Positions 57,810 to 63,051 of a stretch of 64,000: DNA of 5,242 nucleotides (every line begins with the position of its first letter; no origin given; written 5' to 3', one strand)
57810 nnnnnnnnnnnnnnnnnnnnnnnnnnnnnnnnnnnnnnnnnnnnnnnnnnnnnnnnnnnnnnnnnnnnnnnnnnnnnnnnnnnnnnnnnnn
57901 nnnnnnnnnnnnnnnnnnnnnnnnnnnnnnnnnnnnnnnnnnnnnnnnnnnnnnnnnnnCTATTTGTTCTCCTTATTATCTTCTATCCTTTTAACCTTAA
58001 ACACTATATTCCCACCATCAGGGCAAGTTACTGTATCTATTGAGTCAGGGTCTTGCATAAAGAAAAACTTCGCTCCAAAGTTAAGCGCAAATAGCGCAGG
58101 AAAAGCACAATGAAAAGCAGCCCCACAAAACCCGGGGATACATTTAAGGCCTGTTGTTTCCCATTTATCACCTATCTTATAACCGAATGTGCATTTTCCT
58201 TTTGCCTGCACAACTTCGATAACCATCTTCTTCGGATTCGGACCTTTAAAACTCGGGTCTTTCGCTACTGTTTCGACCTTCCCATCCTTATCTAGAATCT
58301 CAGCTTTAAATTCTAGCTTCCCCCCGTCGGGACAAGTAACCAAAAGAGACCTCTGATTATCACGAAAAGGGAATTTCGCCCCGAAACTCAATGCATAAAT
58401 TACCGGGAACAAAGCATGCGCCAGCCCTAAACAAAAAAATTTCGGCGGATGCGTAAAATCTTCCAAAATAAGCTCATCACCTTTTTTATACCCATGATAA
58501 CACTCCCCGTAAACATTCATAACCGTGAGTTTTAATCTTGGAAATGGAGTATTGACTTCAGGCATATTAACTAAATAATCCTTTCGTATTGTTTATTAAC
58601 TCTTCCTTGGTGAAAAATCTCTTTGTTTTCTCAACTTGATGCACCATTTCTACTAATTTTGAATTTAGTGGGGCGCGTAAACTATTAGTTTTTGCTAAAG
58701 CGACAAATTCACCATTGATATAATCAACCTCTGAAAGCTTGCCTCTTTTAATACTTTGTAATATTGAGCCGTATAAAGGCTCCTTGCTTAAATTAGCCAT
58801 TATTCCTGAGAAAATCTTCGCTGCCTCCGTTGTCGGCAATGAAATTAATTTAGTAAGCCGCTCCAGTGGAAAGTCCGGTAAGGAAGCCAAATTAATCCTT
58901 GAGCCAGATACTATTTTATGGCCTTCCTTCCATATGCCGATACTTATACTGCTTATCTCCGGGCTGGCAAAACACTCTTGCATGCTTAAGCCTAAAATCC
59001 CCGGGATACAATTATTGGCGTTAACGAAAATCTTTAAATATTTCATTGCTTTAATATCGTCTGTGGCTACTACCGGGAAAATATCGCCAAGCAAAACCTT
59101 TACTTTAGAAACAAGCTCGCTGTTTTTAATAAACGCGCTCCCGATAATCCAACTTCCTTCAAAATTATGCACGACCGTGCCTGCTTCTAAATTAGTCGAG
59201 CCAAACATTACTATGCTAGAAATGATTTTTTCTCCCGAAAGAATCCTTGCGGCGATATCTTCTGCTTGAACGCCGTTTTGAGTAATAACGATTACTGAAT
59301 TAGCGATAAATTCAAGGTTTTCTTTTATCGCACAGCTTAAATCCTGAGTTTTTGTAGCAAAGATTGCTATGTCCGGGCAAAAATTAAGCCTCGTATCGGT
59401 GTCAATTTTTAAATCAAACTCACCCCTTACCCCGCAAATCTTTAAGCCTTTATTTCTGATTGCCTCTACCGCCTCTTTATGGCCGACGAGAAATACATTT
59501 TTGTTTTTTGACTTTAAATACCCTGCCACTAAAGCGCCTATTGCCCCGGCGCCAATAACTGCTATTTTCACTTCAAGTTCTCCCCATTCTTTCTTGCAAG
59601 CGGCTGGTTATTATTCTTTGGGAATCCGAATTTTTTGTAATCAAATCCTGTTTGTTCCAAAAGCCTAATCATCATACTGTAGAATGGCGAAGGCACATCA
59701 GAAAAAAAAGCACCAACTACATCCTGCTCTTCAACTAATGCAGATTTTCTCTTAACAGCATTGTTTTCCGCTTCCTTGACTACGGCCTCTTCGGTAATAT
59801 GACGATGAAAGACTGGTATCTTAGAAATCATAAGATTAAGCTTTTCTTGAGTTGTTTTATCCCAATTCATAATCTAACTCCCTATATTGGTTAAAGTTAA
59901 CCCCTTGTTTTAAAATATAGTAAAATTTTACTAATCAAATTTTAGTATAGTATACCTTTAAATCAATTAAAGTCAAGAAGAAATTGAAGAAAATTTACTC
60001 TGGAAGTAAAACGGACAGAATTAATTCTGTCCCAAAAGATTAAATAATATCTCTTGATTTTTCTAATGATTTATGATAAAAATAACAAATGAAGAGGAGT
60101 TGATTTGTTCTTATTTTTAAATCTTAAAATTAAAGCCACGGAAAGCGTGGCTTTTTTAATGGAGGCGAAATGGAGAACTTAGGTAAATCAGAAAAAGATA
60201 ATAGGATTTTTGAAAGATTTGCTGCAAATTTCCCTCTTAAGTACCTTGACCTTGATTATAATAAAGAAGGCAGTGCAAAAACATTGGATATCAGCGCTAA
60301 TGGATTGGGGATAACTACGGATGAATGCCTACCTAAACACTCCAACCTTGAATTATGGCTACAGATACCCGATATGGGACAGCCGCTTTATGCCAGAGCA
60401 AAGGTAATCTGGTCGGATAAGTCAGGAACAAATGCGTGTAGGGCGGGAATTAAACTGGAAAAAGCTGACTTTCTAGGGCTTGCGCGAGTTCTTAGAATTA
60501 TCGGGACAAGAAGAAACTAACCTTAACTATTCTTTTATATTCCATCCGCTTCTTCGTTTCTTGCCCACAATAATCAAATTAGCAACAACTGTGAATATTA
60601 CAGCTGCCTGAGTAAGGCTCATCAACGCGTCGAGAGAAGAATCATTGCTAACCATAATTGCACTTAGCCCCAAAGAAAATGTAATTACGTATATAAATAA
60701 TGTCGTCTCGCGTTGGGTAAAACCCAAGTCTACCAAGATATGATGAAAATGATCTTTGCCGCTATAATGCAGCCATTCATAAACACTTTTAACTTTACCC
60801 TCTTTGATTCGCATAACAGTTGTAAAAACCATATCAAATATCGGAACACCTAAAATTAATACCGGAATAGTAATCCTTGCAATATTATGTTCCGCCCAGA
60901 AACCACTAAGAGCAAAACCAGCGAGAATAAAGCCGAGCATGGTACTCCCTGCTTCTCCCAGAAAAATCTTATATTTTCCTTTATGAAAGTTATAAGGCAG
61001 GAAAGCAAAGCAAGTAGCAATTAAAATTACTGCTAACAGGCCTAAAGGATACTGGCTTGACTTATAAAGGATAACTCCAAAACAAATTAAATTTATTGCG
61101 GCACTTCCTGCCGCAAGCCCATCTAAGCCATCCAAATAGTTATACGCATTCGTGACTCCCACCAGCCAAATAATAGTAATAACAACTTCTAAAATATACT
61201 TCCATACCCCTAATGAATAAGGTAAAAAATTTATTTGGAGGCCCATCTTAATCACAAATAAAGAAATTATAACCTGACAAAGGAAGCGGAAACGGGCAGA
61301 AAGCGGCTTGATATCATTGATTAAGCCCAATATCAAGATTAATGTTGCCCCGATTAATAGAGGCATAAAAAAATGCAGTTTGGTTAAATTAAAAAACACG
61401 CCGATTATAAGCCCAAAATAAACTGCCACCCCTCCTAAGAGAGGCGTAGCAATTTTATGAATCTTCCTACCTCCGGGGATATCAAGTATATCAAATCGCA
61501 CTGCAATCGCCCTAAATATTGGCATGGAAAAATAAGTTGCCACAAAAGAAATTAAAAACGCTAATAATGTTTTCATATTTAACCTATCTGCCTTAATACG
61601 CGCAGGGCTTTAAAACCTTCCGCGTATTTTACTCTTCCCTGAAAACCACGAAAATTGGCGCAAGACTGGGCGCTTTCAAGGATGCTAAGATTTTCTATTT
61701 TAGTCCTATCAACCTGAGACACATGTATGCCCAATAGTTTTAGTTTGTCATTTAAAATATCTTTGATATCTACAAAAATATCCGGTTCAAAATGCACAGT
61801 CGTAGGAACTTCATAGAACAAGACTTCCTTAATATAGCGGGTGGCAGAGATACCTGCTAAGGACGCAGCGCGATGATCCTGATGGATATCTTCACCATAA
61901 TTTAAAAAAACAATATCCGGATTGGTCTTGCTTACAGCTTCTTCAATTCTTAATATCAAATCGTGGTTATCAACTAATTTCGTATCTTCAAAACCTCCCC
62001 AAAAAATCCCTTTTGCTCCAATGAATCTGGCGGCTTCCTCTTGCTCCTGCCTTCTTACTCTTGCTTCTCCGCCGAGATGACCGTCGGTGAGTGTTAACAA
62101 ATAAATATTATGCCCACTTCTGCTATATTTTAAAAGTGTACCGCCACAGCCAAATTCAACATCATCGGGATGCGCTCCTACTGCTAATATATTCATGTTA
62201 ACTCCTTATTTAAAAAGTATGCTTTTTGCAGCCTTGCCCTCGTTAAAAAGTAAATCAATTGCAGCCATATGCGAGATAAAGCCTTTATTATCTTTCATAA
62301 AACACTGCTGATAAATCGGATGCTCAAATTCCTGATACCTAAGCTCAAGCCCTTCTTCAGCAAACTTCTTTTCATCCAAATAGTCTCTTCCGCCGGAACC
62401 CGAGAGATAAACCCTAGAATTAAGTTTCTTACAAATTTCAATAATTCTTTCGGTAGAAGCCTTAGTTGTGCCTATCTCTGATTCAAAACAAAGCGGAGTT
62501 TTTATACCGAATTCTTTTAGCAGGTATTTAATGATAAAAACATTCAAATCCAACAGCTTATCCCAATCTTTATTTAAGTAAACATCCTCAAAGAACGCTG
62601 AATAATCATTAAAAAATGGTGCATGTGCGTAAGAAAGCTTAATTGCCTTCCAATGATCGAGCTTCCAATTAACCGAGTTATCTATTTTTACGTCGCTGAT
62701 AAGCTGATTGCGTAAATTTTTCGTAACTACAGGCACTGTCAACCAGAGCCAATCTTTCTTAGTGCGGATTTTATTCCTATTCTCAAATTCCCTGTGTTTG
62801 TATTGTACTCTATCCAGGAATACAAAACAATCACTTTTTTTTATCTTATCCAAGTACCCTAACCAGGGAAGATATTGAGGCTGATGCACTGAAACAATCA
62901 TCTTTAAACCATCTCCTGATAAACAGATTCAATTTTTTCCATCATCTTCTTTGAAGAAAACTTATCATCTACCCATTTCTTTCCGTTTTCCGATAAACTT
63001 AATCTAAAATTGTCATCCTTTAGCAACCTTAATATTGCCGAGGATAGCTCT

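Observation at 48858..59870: Type II PKS-like biosynthetic gene cluster (KS + inactive KS partner + ACP + cyclases + radical SAM) in an AT-rich diderm bacterium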

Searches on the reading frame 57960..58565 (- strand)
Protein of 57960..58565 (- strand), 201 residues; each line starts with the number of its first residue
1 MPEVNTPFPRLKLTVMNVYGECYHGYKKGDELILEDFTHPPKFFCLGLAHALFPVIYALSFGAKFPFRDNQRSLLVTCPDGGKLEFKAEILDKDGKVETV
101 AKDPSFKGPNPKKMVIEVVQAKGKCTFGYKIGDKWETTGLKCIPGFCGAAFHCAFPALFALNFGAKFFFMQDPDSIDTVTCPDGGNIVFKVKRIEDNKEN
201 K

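Call 4: search_protein_families(library=pfam, proteins=[window:57960-58565:-], max_evalue=0.01)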
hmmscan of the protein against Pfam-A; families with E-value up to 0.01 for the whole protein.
window:57960-58565:- (201 aa): 0 families

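Call 6: search_protein_families(library=ncbifam, proteins=[window:57960-58565:-], max_evalue=0.01)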
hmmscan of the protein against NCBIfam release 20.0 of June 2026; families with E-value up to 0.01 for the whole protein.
window:57960-58565:- (201 aa): 1 family
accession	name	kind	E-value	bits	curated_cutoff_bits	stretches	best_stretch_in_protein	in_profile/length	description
TIGR04076.1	TIGR04076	subfamily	5e-29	100.7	33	2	112-195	2-90/91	TIGR04076 family protein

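Call 46: find_homologous_proteins(query=window:57960-58565:-, max_evalue=0.00001)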
Query window:57960-58565:- (201 aa): 840 proteins with E <= 0.00001 among 898 candidates; the best 120 are listed.
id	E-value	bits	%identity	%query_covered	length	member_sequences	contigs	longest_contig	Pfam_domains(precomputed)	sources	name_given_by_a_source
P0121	9.3e-137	472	100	100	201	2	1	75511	-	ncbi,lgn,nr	ncbi:MAG: TIGR04076 family protein [Candidatus Omnitrophica bacterium]|nr:TIGR04076 family protein [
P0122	3.8e-124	430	91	99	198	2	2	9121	-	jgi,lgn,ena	-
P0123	2.4e-123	428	90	99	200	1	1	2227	-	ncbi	-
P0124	1.9e-122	425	89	99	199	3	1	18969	-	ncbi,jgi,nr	ncbi:MAG: TIGR04076 family protein [Candidatus Omnitrophica bacterium]|jgi:uncharacterized repeat pr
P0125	5.1e-122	423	88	99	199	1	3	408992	-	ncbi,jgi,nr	ncbi:MAG: TIGR04076 family protein [Candidatus Omnitrophota bacterium]|jgi:uncharacterized repeat pr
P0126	6.2e-122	423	87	100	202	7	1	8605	-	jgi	-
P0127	6.8e-122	423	90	99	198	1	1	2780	-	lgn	-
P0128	8.3e-122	423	90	99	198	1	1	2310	-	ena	-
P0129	1.4e-121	422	90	98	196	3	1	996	-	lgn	-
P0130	2.7e-121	421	88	99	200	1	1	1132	-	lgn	-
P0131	4.1e-121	420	90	99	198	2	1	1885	-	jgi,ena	-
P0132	5.6e-121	420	87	98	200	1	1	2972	-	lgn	-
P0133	2.6e-120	418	88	100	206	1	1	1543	-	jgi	jgi:uncharacterized repeat protein (TIGR04076 family)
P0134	4.7e-120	417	87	99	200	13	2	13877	-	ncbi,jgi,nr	ncbi:MAG: TIGR04076 family protein [Candidatus Omnitrophica bacterium]|jgi:uncharacterized repeat pr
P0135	6.7e-120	416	90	99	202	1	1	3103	-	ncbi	-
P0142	6.2e-119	413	86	99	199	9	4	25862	-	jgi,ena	jgi:uncharacterized repeat protein (TIGR04076 family)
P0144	1.3e-118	412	88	97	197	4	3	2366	-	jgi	jgi:uncharacterized repeat protein (TIGR04076 family)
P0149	4.4e-118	411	85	100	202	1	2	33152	-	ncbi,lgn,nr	ncbi:MAG: TIGR04076 family protein [Candidatus Omnitrophica bacterium]|nr:TIGR04076 family protein [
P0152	8.5e-118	410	85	99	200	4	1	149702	-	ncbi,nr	ncbi:MAG: TIGR04076 family protein [Candidatus Omnitrophica bacterium]|nr:TIGR04076 family protein [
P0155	1.1e-117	409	88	99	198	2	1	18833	-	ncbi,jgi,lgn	ncbi:MAG: TIGR04076 family protein [Candidatus Omnitrophota bacterium]|jgi:uncharacterized repeat pr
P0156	1.1e-117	409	88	99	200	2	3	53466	-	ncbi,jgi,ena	ncbi:MAG: TIGR04076 family protein [Candidatus Omnitrophota bacterium]|jgi:uncharacterized repeat pr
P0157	1.2e-117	409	85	99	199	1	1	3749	-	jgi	jgi:uncharacterized repeat protein (TIGR04076 family)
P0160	2.2e-117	408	86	97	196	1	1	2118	-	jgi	jgi:uncharacterized repeat protein (TIGR04076 family)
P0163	3.8e-117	407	85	97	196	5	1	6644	-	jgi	jgi:uncharacterized repeat protein (TIGR04076 family)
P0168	6.8e-117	407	87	96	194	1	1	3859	-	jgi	jgi:uncharacterized repeat protein (TIGR04076 family)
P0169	6.8e-117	407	87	97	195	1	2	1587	-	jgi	jgi:uncharacterized repeat protein (TIGR04076 family)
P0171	8.6e-117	406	87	97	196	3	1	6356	-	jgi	jgi:uncharacterized repeat protein (TIGR04076 family)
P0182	2.0e-116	405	86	99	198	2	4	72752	-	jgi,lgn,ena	jgi:uncharacterized repeat protein (TIGR04076 family)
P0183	2.4e-116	405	86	96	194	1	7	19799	-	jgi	jgi:uncharacterized repeat protein (TIGR04076 family)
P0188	3.5e-116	404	87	98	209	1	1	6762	-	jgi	jgi:uncharacterized repeat protein (TIGR04076 family)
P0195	5.6e-116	404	85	98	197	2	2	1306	-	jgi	jgi:uncharacterized repeat protein (TIGR04076 family)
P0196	5.7e-116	404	86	99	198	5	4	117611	-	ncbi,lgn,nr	ncbi:MAG: TIGR04076 family protein [Candidatus Omnitrophica bacterium]|nr:TIGR04076 family protein [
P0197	6.0e-116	404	85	98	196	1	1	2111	-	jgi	jgi:uncharacterized repeat protein (TIGR04076 family)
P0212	1.3e-115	402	83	99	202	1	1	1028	-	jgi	jgi:uncharacterized repeat protein (TIGR04076 family)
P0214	1.4e-115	402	84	99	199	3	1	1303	-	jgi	jgi:uncharacterized repeat protein (TIGR04076 family)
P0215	1.4e-115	402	84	99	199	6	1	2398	-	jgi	jgi:uncharacterized repeat protein (TIGR04076 family)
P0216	1.4e-115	402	85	96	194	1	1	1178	-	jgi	jgi:uncharacterized repeat protein (TIGR04076 family)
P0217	1.4e-115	402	85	99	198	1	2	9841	-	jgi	jgi:uncharacterized repeat protein (TIGR04076 family)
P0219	1.7e-115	402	86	98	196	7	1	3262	-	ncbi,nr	ncbi:MAG: TIGR04076 family protein [Candidatus Omnitrophica bacterium]|nr:TIGR04076 family protein [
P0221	1.8e-115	402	85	99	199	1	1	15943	-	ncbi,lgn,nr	ncbi:MAG: TIGR04076 family protein [Candidatus Omnitrophica bacterium]|nr:TIGR04076 family protein [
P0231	5.3e-115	400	87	98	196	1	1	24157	-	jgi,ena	jgi:uncharacterized repeat protein (TIGR04076 family)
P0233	6.5e-115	400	82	99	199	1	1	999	-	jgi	jgi:uncharacterized repeat protein (TIGR04076 family)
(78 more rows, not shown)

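Call 57: predict_structure(alignment_id=A1)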
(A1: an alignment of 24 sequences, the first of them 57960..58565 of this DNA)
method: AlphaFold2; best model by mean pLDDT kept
length: 201 residues; sequences in the alignment: 24
mean_pLDDT: 70.6   pTM: 0.56
mean pLDDT of the five models: 70.6, 70.5, 66.9, 61.5, 51.1
residues with pLDDT >= 90: 3; 70-90: 110; 50-70: 77; < 50: 11
segments of 3 or more residues with pLDDT < 50: 1-4, 197-201
pLDDT, mean of each block of 10 residues (from residue 1): 52 85 83 68 59 64 58 68 80 76 66 84 81 84 71 70 61 64 81 61 31
secondary structure, 60 per line:
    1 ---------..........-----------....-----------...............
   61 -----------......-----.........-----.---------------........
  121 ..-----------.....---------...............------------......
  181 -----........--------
elements in order: E10-19 E31-34 H46-60 E72-77 E83-91 E113-122 E134-138 H148-162 E175-180 E186-193

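Call 59: fold_search(model_id=the predicted structure, library=pdb)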
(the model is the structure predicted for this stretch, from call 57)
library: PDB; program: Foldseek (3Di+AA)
matches with E <= 10: 168; with E <= 0.001: 0
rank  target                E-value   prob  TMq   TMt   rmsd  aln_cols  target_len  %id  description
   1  4npj_B                1.9e-01  0.07  0.20  0.15  17.8       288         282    8  Extended-Synaptotagmin 2, C2A- and C2B-domains (released 2014-01-29)
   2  5ixc_A                1.9e-01  0.07  0.21  0.09  15.7       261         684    7  Human GIVD cytosolic phospholipase A2 in complex with Methyl gamma-Linolenyl Fluorophosphonate (released 2016-06-08)
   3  3qjj_B                2.2e-01  0.03  0.12  0.11  15.9       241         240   12  One RAMP protein binding different RNA substrates (released 2012-02-08)
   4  4y68_B                2.7e-01  0.16  0.21  0.17   9.1       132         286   12  Structure of a lipoprotein from Streptococcus agalactiae (released 2016-01-20)
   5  3on5_A                5.2e-01  0.35  0.29  0.18  12.2       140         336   11  Crystal structure of a xanthine dehydrogenase (BH1974) from Bacillus halodurans at 2.80 A resolution (released 2010-09-15)
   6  4npj_A                7.4e-01  0.06  0.21  0.15  16.3       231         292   11  Extended-Synaptotagmin 2, C2A- and C2B-domains (released 2014-01-29)
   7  5izr_B                7.8e-01  0.04  0.20  0.09  13.1       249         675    7  Human GIVD cytosolic phospholipase A2 in complex with Methyl gamma-Linolenyl Fluorophosphonate inhibitor and Terbium C (released 2016-06-08)
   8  4h63_Q                9.3e-01  0.07  0.18  0.10  13.4       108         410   10  Structure of the Schizosaccharomyces pombe Mediator head module (released 2012-10-31)
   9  5n9j_W                1.1e+00  0.08  0.18  0.09  12.5       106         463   11  Core Mediator of transcriptional regulation (released 2017-05-17)
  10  5is2                  1.3e+00  0.04  0.18  0.11  12.9       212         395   12  Crystal structure of Mycobacterium avium SerB2 at pH 6.6 (released 2016-04-27)
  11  9l5r_C                1.3e+00  0.03  0.15  0.05  15.5       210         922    8  Cryo-EM structure of the thermophile spliceosome (state ILS) (released 2025-03-12)
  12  9i5t_13               1.3e+00  0.02  0.13  0.14  14.7       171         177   10  50S subunit of P. gingivalis ribosome with Lefamulin (released 2025-08-20)
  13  2j3w_C                1.4e+00  0.07  0.15  0.21  12.0        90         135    9  The crystal structure of the bet3-trs31-sedlin complex. (released 2006-11-27)
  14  4npk                  1.4e+00  0.04  0.22  0.17  16.1       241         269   10  Extended-Synaptotagmin 2, C2A- and C2B-domains, calcium bound (released 2014-01-29)
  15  5izr_A                1.6e+00  0.02  0.20  0.09  16.0       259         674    6  Human GIVD cytosolic phospholipase A2 in complex with Methyl gamma-Linolenyl Fluorophosphonate inhibitor and Terbium C (released 2016-06-08)
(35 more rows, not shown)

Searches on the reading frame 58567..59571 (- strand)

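Call 4: search_protein_families(library=pfam, proteins=[window:58567-59571:-], max_evalue=0.01)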
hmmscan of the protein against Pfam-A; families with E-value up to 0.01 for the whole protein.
window:58567-59571:- (334 aa): 4 families
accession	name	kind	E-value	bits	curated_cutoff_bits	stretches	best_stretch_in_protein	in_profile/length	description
PF02558.23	ApbA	-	6.6e-28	97.7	22.2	1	3-145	1-147/150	Ketopantoate reductase PanE/ApbA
PF08546.17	ApbA_C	-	1.3e-15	58.3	22.7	1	172-314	1-125/125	Ketopantoate reductase PanE/ApbA C terminal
PF00070.33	Pyr_redox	-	0.00094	20.1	22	1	2-34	1-33/82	Pyridine nucleotide-disulphide oxidoreductase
PF01210.29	NAD_Gly3P_dh_N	-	0.0024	18.3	23.1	1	2-101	1-106/158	NAD-dependent glycerol-3-phosphate dehydrogenase N-terminus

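Call 6: search_protein_families(library=ncbifam, proteins=[window:58567-59571:-], max_evalue=0.01)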
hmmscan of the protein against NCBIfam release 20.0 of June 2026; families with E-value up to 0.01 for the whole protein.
window:58567-59571:- (334 aa): 20 families
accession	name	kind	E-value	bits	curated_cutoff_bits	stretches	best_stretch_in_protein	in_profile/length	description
TIGR00745.1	apbA_panE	subfamily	9.6e-45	153.1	141.35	1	2-315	1-303/305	2-dehydropantoate 2-reductase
NF005092.1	PRK06522.2-3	equivalog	3e-37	128.4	500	1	1-314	1-295/296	2-dehydropantoate 2-reductase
NF006083.0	PRK08229.1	equivalog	2e-35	122.4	371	1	1-327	3-332/341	2-dehydropantoate 2-reductase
NF005091.0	PRK06522.2-2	equivalog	1.8e-24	86.5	252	1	1-141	2-147/302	2-dehydropantoate 2-reductase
NF005088.0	PRK06522.1-2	subfamily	2.5e-24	86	371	1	1-317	1-305/308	2-dehydropantoate 2-reductase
NF005087.0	PRK06522.1-1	equivalog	8.3e-18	64.5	351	2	1-185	1-181/296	2-dehydropantoate 2-reductase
NF005093.0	PRK06522.2-4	equivalog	8.8e-18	64.7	308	1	1-185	4-190/304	2-dehydropantoate 2-reductase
NF005089.0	PRK06522.1-4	subfamily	7.2e-15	55.2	223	2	1-101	1-104/326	2-dehydropantoate 2-reductase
NF005094.0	PRK06522.2-5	equivalog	7.4e-13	48.5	382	1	1-137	1-140/307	2-dehydropantoate 2-reductase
NF004887.0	PRK06249.1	equivalog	2e-12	46.9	360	1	1-150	6-160/316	putative 2-dehydropantoate 2-reductase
NF009543.0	PRK12921.1-5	equivalog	1.1e-11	44.5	339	2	266-314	255-303/305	oxidoreductase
NF009541.0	PRK12921.1-1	equivalog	5.6e-10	39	338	1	2-221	7-219/297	oxidoreductase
NF009542.0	PRK12921.1-4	equivalog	1.3e-09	37.7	288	1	1-229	2-217/286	oxidoreductase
NF004311.0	PRK05708.1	equivalog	1.6e-09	37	378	1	2-184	4-188/305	putative 2-dehydropantoate 2-reductase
NF005090.0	PRK06522.2-1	equivalog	1.2e-07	31.3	496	1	1-190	3-190/296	2-dehydropantoate 2-reductase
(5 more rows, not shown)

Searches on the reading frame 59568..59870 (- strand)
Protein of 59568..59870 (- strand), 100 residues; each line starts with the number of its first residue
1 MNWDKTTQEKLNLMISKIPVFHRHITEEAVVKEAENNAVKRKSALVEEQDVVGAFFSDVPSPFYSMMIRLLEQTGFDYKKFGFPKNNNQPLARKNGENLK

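Call 4: search_protein_families(library=pfam, proteins=[window:59568-59870:-], max_evalue=0.01)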
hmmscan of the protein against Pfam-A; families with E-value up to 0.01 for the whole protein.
window:59568-59870:- (100 aa): 1 family
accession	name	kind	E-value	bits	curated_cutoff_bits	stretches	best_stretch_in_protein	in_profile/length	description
PF11084.13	DUF2621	-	0.00015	22.2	27.7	1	3-81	57-135/139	Protein of unknown function (DUF2621)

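Call 6: search_protein_families(library=ncbifam, proteins=[window:59568-59870:-], max_evalue=0.01)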
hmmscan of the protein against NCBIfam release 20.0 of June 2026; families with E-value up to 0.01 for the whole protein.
window:59568-59870:- (100 aa): 0 families

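Call 84: search_protein_families(library=pfam, proteins=[window:59568-59870:-], max_evalue=5)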
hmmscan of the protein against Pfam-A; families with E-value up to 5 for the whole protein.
window:59568-59870:- (100 aa): 2 families
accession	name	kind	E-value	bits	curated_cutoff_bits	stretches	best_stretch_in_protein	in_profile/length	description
PF11084.13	DUF2621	-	0.00015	22.2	27.7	1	3-81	57-135/139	Protein of unknown function (DUF2621)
PF17478.7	VP4_helical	-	0.013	15.5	27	1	1-82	147-225/292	Rotavirus VP4 helical domain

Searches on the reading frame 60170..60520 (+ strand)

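Call 24: search_protein_families(library=pfam, proteins=[window:60170-60520:+], max_evalue=0.001)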
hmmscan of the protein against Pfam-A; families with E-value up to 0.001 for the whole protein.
window:60170-60520:+ (116 aa): 1 family
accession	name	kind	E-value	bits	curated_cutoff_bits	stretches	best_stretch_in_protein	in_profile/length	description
PF07238.19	PilZ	-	9.3e-11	42.4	22.5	1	11-98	2-87/102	PilZ domain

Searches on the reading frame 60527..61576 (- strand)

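Call 5: search_protein_families(library=pfam, proteins=[window:60527-61576:-], max_evalue=0.01)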
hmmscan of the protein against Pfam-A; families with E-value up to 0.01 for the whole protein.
window:60527-61576:- (349 aa): 1 family
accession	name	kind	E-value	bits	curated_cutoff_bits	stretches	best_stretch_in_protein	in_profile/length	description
PF00953.26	Glycos_transf_4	-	5.8e-33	114.6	27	1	72-224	3-158/160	Glycosyl transferase family 4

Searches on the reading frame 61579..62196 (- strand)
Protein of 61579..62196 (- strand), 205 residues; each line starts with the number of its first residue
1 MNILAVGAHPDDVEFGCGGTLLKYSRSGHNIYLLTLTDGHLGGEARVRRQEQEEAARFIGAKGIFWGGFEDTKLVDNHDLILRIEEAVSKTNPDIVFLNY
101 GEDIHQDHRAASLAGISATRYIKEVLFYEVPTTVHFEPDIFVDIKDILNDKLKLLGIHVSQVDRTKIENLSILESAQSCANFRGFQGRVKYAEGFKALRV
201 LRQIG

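Call 55: search_protein_families(library=pfam, proteins=[window:61579-62196:-], max_evalue=0.001)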
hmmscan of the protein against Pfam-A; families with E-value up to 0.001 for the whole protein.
window:61579-62196:- (205 aa): 1 family
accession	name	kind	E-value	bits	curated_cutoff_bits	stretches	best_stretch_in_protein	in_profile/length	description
PF02585.22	PIG-L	-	3.9e-26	92.5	28.2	1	4-118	1-128/129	GlcNAc-PI de-N-acetylase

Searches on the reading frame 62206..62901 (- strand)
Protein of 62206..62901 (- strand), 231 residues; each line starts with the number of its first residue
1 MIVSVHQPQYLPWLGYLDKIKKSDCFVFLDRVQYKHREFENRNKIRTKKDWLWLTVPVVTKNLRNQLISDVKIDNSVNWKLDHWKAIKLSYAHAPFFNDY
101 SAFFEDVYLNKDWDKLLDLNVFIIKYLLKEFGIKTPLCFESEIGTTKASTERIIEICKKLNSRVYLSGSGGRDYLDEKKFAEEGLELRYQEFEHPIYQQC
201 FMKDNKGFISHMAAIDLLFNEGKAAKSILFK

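Call 55: search_protein_families(library=pfam, proteins=[window:62206-62901:-], max_evalue=0.001)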
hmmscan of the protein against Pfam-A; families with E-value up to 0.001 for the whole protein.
window:62206-62901:- (231 aa): 1 family
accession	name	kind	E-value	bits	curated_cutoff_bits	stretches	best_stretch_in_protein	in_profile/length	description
PF08889.16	WbqC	-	8.8e-74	248.5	21.3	1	7-226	1-216/218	WbqC-like protein family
